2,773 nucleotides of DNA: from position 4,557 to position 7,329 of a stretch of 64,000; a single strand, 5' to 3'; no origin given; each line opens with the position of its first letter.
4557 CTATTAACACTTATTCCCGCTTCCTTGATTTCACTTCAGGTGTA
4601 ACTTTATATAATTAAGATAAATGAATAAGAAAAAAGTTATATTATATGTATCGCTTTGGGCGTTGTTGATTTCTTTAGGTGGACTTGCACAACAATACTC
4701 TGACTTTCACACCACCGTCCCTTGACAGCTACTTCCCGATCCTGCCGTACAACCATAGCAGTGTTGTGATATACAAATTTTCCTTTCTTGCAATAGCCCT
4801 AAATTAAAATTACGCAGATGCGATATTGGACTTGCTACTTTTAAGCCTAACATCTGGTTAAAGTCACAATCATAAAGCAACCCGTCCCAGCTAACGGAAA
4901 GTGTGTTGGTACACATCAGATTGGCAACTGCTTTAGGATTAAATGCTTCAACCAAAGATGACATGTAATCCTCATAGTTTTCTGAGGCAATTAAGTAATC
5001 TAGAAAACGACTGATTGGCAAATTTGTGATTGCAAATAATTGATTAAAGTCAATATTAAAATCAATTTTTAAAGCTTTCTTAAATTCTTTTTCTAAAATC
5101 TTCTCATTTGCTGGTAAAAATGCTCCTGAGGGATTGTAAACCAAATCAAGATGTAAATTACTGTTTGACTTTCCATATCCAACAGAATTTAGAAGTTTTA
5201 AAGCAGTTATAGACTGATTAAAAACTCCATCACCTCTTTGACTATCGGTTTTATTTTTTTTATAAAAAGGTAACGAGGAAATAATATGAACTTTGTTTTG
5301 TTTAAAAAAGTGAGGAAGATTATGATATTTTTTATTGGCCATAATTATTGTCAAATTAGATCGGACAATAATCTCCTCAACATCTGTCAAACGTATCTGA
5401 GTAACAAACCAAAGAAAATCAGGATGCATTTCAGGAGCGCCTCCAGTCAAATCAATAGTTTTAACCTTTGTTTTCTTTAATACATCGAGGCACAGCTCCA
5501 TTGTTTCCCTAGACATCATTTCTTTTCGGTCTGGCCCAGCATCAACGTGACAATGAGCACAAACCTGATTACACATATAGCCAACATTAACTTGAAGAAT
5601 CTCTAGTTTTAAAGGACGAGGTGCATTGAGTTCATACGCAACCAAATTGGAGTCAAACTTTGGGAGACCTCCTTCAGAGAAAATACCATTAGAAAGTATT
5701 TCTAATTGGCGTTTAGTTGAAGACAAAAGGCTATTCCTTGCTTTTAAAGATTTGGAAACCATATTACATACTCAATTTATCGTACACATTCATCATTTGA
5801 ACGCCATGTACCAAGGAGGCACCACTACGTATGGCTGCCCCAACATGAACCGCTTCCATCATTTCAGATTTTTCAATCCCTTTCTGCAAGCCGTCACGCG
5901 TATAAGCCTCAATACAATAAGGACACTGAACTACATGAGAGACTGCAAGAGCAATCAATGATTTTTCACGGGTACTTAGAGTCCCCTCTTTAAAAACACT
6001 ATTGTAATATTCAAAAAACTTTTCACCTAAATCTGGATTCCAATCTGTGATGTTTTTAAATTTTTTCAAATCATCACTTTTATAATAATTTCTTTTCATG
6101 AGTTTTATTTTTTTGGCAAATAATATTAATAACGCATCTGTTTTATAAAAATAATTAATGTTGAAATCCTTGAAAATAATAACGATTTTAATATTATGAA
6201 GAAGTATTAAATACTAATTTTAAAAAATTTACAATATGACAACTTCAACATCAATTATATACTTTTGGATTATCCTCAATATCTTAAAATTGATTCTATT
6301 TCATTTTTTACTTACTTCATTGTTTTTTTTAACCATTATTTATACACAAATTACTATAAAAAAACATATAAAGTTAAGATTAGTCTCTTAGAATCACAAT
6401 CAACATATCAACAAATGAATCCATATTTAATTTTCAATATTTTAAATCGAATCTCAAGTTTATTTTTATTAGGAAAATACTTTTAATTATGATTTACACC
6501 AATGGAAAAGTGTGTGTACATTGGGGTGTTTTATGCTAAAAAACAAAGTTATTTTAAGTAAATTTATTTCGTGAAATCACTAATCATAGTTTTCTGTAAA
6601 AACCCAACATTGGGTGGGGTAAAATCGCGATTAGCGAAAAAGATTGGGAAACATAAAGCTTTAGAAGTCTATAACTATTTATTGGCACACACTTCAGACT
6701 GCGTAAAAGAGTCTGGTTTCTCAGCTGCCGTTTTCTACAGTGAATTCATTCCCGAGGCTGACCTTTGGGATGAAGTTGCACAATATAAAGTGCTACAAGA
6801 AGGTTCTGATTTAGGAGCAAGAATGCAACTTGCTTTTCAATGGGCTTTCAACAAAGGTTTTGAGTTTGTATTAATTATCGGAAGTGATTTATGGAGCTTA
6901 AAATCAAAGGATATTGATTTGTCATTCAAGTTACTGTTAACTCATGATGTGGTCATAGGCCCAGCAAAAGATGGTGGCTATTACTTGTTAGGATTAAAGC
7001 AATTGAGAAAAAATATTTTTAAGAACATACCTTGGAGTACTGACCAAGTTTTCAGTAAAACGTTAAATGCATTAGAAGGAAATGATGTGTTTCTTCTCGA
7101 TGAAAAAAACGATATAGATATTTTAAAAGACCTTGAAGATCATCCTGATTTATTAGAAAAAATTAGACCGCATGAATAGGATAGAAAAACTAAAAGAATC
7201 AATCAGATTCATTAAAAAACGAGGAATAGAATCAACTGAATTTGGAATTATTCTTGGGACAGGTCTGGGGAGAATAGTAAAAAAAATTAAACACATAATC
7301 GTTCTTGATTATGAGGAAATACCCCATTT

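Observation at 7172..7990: PNP-family phosphorylase with an Asn-to-Asp base-specificity switch inside the arsenic operon: candidate for the missing adenine-removal step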

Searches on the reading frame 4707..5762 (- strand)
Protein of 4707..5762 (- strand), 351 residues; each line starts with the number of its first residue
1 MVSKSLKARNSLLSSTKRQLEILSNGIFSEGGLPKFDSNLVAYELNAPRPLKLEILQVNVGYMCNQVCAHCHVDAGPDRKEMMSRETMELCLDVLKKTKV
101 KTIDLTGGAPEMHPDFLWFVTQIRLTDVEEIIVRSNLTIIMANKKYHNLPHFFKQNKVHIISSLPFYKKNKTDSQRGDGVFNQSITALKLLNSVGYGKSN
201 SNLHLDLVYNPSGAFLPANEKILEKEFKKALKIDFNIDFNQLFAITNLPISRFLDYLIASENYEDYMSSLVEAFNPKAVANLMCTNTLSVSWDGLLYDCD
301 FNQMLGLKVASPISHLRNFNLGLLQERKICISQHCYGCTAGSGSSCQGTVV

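Call 3: search_protein_families(library=ncbifam, proteins=[window:4707-5762:-], max_evalue=0.00001)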
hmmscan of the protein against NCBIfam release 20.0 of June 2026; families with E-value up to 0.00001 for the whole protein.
window:4707-5762:- (351 aa): 13 families
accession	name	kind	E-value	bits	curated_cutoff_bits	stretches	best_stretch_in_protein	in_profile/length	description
TIGR04167.1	rSAM_SeCys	equivalog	2.6e-129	430.8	300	1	52-349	6-302/303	arsenosugar biosynthesis radical SAM (seleno)protein ArsS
NF050035.1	rSAM_WgK_link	exception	7.1e-11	41.7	650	1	55-192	10-144/367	radical SAM/SPASM peptide maturase WgkB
TIGR02668.1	moaA_archaeal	equivalog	5.9e-10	38.6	325.25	1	53-140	9-97/303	GTP 3',8-cyclase MoaA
TIGR03962.1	mycofact_rSAM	equivalog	2e-09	37.1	265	1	56-197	14-150/339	mycofactocin radical SAM maturase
NF001199.0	PRK00164.2-1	equivalog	2.7e-09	36.6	231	1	54-140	12-99/308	GTP 3',8-cyclase MoaA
NF012164.0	AlbA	equivalog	1e-08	34.1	850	1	58-195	117-251/442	subtilosin maturase AlbA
TIGR04055.1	rSAM_NirJ2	equivalog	2.2e-08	34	500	1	57-195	3-137/326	putative heme d1 biosynthesis radical SAM protein NirJ2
TIGR04317.1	W_rSAM_matur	equivalog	2.3e-08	33.5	380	1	55-194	5-139/349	tungsten cofactor oxidoreductase radical SAM maturase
TIGR02666.1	moaA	equivalog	3.9e-08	32.6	284.05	1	54-136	10-99/336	GTP 3',8-cyclase MoaA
NF045574.1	sacti_mat_StsB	exception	6e-07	28.7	625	1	60-195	102-232/466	StsB family radical SAM/SPASM domain sactipeptide maturase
TIGR04078.1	rSAM_yydG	equivalog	2.7e-06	27.1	300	1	56-121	3-69/309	YydG family radical SAM peptide epimerase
TIGR03978.1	rSAM_paired_1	equivalog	7.1e-06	25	370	0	61-165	90-199/466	His-Xaa-Ser system radical SAM maturase HxsB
NF049973.1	radical_Rv1681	equivalog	8.3e-06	25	380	0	61-196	79-211/326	Rv1681 family radical SAM protein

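Call 4: search_protein_families(library=pfam, proteins=[window:4707-5762:-], max_evalue=0.00001)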
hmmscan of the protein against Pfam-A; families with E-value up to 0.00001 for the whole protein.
window:4707-5762:- (351 aa): 2 families
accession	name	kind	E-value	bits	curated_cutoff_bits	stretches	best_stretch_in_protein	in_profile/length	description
PF12345.13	DUF3641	-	2.4e-52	176.9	24.9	1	216-349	1-134/134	Protein of unknown function (DUF3641)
PF04055.27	Radical_SAM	-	5.2e-06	27.2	29.5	1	58-141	1-90/166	Radical SAM superfamily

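Call 23: find_related_loci(query=window:4707-5759:-, collection=genome_contigs, flank=10000)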
Query window:4707-5759:- (350 aa) in genome_contigs; peptide patterns used: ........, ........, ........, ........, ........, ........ (x = any residue, [..] = any of these).
600 stretches matched a pattern (row limit reached: there are more); 595 encode a relative of the query (tblastn E <= 1e-3); the best 80 are kept; 80 distinct loci.
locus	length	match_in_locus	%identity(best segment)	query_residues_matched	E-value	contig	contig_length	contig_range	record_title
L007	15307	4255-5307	70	1-350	2e-173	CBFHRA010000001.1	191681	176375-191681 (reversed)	MAG: Candidatus Arcticimaribacter sp. isolate AGTU_94_bin_19_indper genome assembly, contig: AGTU_94_bin_19_indper_c1, w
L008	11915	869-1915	69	2-350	7e-172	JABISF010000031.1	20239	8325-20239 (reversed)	MAG: Flavobacteriaceae bacterium isolate SI072_bin182 k141_1014608, whole genome shotgun sequence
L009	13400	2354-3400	69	2-350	4e-168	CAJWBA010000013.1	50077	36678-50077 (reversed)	MAG TPA_asm: uncultured Flavobacteriales bacterium isolate ERR599122_bin.47_MetaBAT_v2.12.1_MAG genome assembly, contig:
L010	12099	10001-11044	70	3-350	3e-167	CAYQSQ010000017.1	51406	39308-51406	MAG TPA_asm: uncultured Flavobacterium sp. isolate SRP150892_co2_153 genome assembly, contig: NODE_703_length_51406_cov_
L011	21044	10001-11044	70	3-350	7e-167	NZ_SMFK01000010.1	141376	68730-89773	Flavobacterium cellulosilyticum strain AR-3-4 contig10, whole genome shotgun sequence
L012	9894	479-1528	68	1-350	2e-166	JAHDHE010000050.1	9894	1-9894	MAG: Tenacibaculum sp. isolate MAG-62 ND_4193, whole genome shotgun sequence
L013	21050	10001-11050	68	1-350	2e-165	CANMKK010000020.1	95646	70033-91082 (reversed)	uncultured Aquimarina sp. isolate 513.fasta genome assembly, contig: NODE_20, whole genome shotgun sequence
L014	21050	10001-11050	68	1-350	2e-165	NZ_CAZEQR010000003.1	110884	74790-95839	Tenacibaculum sediminilitoris isolate YKTF-3(T) TSEDIMI_Contig_12, whole genome shotgun sequence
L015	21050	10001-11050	67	1-350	1e-164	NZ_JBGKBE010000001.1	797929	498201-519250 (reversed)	Muriicola sp. E247 scaffold_1_length=797930, whole genome shotgun sequence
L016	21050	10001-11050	67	1-350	9e-165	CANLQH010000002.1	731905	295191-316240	uncultured Tenacibaculum sp. isolate 977.fasta genome assembly, contig: NODE_2, whole genome shotgun sequence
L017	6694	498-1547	68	1-350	2e-165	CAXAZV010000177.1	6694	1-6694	MAG TPA_asm: uncultured Antarcticibacterium sp. isolate ERR599352_concoct_69 genome assembly, contig: ERZ2772589.4149, w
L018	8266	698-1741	69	3-350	1e-164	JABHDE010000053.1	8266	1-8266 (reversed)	MAG: Formosa sp. isolate SI037_bin125 k141_1877032, whole genome shotgun sequence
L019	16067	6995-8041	68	2-350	4e-164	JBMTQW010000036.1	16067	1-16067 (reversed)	MAG: Flavobacteriaceae bacterium isolate Tbon_V2_S22_50percent_par_metabat.58 NODE_1687_length_16067_cov_9.716400, whole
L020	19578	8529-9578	68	1-350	3e-164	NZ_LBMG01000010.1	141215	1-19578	Kordia jejudonensis strain SSK3-3 contig10, whole genome shotgun sequence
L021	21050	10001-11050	68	1-350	1e-163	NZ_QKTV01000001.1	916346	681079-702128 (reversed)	Winogradskyella aurantiaca strain IMCC20180 IMCC20180_1_length_916346_cov_145.056638, whole genome shotgun sequence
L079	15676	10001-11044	61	4-350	6e-149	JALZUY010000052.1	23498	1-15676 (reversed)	MAG: Nonlabens sp. isolate g2_MAG_00013 g2_MAG_00013_000000000052, whole genome shotgun sequence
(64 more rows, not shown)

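Call 73: find_homologous_proteins(query=L079:10001-11044:+, max_evalue=1e-30)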
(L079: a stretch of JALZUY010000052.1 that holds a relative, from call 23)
Query L079:10001-11044:+ (348 aa): 8000 proteins with E <= 1e-30 among 8000 candidates; the best 120 are listed.
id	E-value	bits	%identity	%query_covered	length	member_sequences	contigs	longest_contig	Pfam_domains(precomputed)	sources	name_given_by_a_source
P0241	1.7e-234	795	97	100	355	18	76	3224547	PF04055.28,PF12345.14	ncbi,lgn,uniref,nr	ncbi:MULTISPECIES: arsenosugar biosynthesis radical SAM (seleno)protein ArsS [Nonlabens]|uniref:Fe-S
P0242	2.1e-224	762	94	100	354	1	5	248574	PF04055.28,PF12345.14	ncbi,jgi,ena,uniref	ncbi:arsenosugar biosynthesis radical SAM (seleno)protein ArsS [Nonlabens sp.]|uniref:arsenosugar bi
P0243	1.6e-218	743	90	100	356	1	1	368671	PF04055.28,PF12345.14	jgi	jgi:radical SAM/Cys-rich protein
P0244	1.8e-218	742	91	100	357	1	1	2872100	PF04055.28,PF12345.14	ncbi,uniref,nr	ncbi:arsenosugar biosynthesis radical SAM (seleno)protein ArsS [Nonlabens ponticola]|uniref:Radical 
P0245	2.9e-218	742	91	100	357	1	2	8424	PF04055.28,PF12345.14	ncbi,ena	-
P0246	4.2e-217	738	90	100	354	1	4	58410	PF04055.28,PF12345.14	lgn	-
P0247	5.3e-217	738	90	100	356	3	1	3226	PF04055.28,PF12345.14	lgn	-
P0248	7.2e-217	737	90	100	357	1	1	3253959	PF04055.28,PF12345.14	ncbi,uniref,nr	ncbi:radical SAM/Cys-rich domain-containing protein [Nonlabens sp. Hel1_33_55]|uniref:arsenosugar bi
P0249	1.5e-216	736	89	100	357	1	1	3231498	PF04055.28,PF12345.14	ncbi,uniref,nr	ncbi:Fe-S oxidoreductase [Nonlabens sp. YIK11]|uniref:arsenosugar biosynthesis radical SAM (seleno)p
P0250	1.5e-216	736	90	100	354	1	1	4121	PF04055.28,PF12345.14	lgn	-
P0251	2.6e-216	735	89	100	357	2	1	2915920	PF04055.28,PF12345.14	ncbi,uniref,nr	ncbi:arsenosugar biosynthesis radical SAM (seleno)protein ArsS [Nonlabens marinus]|uniref:Radical SA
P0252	3.8e-216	735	90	100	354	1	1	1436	PF04055.28,PF12345.14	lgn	-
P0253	4.0e-216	735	89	100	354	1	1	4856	PF04055.28,PF12345.14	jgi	jgi:radical SAM/Cys-rich protein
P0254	5.5e-216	734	90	100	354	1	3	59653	PF04055.28,PF12345.14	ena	-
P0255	5.5e-216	734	89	100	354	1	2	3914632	PF04055.28,PF12345.14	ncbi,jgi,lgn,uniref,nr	ncbi:radical SAM/Cys-rich protein [Nonlabens dokdonensis]|jgi:radical SAM/Cys-rich protein|uniref:Ra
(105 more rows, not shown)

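Call 74: find_encoding_contigs(protein=P0251, flank=8000, max_places=1)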
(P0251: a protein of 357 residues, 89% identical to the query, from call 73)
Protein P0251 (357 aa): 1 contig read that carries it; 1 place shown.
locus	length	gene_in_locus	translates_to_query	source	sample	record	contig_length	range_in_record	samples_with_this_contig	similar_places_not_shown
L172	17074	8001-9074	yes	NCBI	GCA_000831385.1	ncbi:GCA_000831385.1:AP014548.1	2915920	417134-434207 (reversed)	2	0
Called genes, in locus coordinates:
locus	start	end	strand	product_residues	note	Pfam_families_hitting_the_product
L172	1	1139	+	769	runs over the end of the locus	PF03636:Glyco_hydro_65N, PF03632:Glyco_hydro_65m, PF03633:Glyco_hydro_65C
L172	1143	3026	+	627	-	PF09087:Cyc-maltodext_N, PF00128:Alpha-amylase, PF10438:Cyc-maltodext_C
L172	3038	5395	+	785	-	PF16561:AMPK1_CBM (weak), PF00128:Alpha-amylase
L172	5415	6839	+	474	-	PF00128:Alpha-amylase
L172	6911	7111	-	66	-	-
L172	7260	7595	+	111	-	PF02627:CMD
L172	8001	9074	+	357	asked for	PF04055:Radical_SAM, PF12345:DUF3641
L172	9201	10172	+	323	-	PF01209:Ubie_methyltran, PF13847:Methyltransf_31, PF08241:Methyltransf_11, PF08242:Methyltransf_12 (weak), PF13649:Methyltransf_25, PF20922:Anamorsin_N (weak)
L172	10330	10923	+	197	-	PF09837:DUF2064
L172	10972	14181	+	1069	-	PF13620:CarboxypepD_reg, PF13715:CarbopepD_reg_2, PF07715:Plug, PF00593:TonB_dep_Rec_b-barrel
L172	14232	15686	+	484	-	PF12771:SusD-like_2, PF12741:SusD-like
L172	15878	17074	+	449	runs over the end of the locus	PF00474:SSF (weak)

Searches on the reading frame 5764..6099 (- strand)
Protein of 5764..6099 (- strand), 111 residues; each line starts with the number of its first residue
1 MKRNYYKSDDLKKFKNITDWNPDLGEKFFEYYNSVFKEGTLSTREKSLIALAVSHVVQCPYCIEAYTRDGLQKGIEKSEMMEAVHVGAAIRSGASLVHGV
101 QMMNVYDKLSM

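Call 3: search_protein_families(library=ncbifam, proteins=[window:5764-6099:-], max_evalue=0.00001)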
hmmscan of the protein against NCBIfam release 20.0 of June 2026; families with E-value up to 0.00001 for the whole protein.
window:5764-6099:- (111 aa): 3 families
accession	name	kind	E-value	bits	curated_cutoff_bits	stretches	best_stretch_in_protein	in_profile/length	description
TIGR04169.1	perox_w_seleSAM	hypoth_equivalog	6e-57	190.4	120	1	4-111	2-109/109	arsenosugar biosynthesis-associated peroxidase-like protein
TIGR00778.1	ahpD_dom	domain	6.1e-10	38.5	27.8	1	39-88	1-50/51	alkylhydroperoxidase AhpD family core domain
TIGR01926.1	peroxid_rel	subfamily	3e-07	30.4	81.8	1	21-67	39-87/178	peroxidase-related enzyme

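Call 4: search_protein_families(library=pfam, proteins=[window:5764-6099:-], max_evalue=0.00001)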
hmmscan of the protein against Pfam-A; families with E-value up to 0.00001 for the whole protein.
window:5764-6099:- (111 aa): 1 family
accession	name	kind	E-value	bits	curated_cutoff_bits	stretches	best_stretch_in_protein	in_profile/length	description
PF02627.25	CMD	-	2.7e-16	59.8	23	1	22-101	1-80/84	Carboxymuconolactone decarboxylase family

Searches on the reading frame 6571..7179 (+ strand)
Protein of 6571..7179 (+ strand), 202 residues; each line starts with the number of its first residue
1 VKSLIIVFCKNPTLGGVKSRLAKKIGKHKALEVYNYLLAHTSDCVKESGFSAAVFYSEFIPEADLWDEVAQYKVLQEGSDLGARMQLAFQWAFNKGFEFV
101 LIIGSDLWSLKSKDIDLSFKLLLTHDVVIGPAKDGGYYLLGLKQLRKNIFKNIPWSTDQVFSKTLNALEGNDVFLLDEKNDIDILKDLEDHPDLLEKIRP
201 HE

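Call 3: search_protein_families(library=ncbifam, proteins=[window:6571-7179:+], max_evalue=0.00001)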
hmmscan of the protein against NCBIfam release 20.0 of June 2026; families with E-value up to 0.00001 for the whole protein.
window:6571-7179:+ (202 aa): 2 families
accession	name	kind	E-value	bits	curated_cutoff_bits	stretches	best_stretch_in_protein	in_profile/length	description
TIGR04282.1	glyco_like_cofC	hypoth_equivalog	7e-56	189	134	1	5-188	1-189/189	TIGR04282 family arsenosugar biosynthesis glycosyltransferase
TIGR03552.1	F420_cofC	equivalog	1.1e-08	34.9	105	1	15-148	10-143/196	2-phospho-L-lactate guanylyltransferase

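Call 4: search_protein_families(library=pfam, proteins=[window:6571-7179:+], max_evalue=0.00001)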
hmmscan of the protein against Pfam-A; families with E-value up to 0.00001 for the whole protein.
window:6571-7179:+ (202 aa): 2 families
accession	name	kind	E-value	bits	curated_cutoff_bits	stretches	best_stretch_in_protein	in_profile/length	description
PF09837.15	DUF2064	-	4.8e-29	101.1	25.8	1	44-157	5-120/120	Uncharacterized protein conserved in bacteria (DUF2064)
PF01983.22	CofC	-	1.5e-06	28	22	1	17-144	13-135/217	Guanylyl transferase CofC like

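Call 51: search_solved_structures(query=window:6571-7176:+, max_evalue=0.01, show_alignments=1)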
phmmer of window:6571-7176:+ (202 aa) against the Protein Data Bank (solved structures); distinct sequences matched with E-value up to 0.01: 1.
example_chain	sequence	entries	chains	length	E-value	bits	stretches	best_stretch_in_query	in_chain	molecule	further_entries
3cgx_A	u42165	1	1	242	3.9e-20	75.7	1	2-188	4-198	Putative nucleotide-diphospho-sugar transferase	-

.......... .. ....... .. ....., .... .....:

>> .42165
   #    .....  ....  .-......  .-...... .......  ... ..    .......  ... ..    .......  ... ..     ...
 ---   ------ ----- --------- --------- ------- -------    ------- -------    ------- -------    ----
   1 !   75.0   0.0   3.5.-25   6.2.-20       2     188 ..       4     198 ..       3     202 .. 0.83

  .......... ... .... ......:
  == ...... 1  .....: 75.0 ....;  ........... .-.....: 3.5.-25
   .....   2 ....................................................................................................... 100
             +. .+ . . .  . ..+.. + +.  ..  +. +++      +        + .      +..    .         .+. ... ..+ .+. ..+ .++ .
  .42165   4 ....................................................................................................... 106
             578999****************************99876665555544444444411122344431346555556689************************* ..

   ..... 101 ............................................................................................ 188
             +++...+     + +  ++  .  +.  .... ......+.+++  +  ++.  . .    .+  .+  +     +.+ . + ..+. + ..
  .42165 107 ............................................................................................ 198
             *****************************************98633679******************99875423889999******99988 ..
